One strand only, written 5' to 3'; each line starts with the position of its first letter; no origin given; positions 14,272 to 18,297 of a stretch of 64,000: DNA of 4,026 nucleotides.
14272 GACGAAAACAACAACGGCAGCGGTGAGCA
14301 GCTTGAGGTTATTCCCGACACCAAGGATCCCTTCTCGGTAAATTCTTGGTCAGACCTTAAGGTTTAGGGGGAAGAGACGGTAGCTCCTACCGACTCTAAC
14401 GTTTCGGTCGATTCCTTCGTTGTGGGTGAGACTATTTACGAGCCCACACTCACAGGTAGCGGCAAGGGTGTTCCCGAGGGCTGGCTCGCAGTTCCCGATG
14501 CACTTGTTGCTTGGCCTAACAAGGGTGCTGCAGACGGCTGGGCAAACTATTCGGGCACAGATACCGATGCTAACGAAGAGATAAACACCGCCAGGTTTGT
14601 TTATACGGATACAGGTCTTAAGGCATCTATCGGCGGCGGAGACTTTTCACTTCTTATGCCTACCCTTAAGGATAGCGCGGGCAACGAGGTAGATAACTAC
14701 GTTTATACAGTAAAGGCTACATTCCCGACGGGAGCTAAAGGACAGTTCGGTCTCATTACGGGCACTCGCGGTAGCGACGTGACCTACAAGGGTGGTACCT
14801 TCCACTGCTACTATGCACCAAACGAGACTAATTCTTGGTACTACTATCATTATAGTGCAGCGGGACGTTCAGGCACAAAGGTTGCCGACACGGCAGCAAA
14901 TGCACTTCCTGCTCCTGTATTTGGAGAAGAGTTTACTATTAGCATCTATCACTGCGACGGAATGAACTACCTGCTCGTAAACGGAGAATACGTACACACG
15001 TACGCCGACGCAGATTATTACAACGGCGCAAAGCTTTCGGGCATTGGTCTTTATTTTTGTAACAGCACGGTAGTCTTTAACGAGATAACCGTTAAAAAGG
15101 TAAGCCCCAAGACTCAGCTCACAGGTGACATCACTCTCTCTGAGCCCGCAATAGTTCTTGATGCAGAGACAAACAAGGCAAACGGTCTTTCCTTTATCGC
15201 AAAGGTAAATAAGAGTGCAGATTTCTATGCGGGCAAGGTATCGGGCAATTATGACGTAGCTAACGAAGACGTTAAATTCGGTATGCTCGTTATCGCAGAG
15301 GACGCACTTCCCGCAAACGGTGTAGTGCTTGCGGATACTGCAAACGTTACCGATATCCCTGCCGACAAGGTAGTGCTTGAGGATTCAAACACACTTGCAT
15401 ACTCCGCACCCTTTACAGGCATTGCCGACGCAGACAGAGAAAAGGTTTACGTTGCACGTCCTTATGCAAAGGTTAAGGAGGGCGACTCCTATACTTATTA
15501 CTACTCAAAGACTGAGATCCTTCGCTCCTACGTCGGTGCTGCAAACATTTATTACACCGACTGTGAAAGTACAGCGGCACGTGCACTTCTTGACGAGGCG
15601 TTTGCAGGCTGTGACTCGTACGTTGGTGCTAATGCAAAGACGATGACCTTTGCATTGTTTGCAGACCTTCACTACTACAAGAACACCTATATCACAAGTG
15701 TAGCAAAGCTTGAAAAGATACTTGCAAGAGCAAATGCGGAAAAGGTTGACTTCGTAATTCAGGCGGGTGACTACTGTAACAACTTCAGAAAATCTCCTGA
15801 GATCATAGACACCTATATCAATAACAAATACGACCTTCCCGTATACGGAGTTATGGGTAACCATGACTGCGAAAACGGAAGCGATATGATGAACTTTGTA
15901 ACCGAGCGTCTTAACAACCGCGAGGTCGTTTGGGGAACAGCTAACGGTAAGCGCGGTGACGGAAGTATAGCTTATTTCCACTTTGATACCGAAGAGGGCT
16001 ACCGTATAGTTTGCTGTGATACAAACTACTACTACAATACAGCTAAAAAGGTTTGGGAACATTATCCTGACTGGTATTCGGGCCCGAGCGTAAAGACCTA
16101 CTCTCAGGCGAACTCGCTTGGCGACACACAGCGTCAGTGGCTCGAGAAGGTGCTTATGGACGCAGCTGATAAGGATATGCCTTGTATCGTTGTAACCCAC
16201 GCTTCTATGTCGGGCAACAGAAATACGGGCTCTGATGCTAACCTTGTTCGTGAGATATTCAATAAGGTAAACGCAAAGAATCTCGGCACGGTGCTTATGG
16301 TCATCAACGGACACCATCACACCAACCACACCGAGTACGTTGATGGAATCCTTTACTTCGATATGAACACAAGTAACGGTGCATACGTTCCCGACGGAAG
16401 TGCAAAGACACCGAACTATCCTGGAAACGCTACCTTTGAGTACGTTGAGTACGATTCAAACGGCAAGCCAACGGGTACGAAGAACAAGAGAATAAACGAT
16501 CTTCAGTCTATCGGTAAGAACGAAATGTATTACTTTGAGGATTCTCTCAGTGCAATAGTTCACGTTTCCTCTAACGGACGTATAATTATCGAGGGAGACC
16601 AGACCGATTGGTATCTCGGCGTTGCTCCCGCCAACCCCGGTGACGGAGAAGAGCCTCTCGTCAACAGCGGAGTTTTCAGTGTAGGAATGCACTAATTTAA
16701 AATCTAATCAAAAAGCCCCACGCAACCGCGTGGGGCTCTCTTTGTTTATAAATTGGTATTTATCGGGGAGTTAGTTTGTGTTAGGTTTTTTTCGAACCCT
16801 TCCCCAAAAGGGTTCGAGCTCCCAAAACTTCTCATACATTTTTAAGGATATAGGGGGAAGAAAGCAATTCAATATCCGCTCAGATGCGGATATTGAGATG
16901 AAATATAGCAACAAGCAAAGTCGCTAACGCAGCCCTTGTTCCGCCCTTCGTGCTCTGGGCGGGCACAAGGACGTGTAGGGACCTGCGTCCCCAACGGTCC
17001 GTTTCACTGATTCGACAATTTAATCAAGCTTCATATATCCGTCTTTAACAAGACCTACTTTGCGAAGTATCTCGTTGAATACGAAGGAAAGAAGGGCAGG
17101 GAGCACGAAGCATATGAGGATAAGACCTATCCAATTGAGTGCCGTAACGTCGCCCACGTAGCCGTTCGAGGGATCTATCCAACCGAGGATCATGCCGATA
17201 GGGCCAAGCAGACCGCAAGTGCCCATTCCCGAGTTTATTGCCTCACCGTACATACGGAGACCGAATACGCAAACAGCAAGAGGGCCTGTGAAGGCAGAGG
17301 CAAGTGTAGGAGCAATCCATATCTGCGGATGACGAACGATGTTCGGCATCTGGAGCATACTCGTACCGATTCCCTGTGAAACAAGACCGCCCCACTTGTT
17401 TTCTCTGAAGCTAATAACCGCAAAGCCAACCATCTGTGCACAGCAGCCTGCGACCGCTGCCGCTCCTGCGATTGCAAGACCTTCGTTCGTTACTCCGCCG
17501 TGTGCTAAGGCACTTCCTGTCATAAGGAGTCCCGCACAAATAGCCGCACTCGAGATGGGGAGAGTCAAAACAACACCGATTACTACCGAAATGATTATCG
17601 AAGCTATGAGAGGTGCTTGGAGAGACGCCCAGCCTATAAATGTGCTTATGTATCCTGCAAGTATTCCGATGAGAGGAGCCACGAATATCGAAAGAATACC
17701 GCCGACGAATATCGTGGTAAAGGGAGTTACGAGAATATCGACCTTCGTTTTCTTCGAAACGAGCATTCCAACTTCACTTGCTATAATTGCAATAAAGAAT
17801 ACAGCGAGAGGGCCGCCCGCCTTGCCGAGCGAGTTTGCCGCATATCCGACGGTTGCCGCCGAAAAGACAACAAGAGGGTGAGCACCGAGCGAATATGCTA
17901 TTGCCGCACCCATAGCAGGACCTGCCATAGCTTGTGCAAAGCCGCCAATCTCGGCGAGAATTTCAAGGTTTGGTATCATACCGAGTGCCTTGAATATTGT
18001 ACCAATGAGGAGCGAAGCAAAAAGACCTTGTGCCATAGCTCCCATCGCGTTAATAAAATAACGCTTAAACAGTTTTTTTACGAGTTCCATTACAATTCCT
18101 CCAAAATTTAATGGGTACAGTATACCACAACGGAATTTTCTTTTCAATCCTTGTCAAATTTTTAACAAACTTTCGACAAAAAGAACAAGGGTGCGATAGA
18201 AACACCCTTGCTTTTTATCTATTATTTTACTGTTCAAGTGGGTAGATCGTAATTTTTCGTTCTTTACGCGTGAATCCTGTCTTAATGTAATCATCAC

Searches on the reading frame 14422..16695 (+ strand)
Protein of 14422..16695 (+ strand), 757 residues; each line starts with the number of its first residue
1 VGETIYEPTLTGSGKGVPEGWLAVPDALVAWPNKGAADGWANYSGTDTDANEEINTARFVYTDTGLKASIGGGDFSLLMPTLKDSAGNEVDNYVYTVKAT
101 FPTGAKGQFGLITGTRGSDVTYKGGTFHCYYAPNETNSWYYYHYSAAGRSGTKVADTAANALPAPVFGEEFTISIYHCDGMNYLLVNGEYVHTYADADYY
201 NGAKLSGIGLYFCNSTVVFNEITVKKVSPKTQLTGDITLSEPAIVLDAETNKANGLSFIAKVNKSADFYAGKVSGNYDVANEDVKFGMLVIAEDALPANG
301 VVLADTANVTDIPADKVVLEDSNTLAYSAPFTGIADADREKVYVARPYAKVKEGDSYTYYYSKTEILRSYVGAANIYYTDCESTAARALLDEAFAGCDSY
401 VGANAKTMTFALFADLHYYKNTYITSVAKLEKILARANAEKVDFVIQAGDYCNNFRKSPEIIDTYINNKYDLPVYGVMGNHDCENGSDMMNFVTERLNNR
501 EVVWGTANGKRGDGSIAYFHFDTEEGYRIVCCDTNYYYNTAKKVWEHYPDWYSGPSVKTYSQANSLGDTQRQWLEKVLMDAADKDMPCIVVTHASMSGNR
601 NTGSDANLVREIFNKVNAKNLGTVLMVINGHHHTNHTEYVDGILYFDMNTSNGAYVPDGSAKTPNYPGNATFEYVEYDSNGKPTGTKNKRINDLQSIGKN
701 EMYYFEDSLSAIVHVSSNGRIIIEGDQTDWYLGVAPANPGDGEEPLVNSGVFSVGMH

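Call 26: search_protein_families(library=pfam, proteins=[window:14422-16695:+], max_evalue=0.001)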
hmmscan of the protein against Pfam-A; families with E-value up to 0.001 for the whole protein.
window:14422-16695:+ (757 aa): 2 families
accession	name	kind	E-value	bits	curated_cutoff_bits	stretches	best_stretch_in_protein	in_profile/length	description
PF00149.33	Metallophos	-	1.6e-16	61.7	21.5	1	408-634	1-190/191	Calcineurin-like phosphoesterase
PF12850.12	Metallophos_2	-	2.5e-10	41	27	1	408-646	1-130/154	Calcineurin-like phosphoesterase superfamily domain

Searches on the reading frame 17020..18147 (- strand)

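Call 26: search_protein_families(library=pfam, proteins=[window:17020-18147:-], max_evalue=0.001)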
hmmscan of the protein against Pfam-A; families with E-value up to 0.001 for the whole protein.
window:17020-18147:- (375 aa): 1 family
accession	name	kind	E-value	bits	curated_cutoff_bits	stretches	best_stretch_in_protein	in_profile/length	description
PF13303.11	PTS_EIIC_2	-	1.6e-79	267.8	28.9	1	33-374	2-327/327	Phosphotransferase system, EIIC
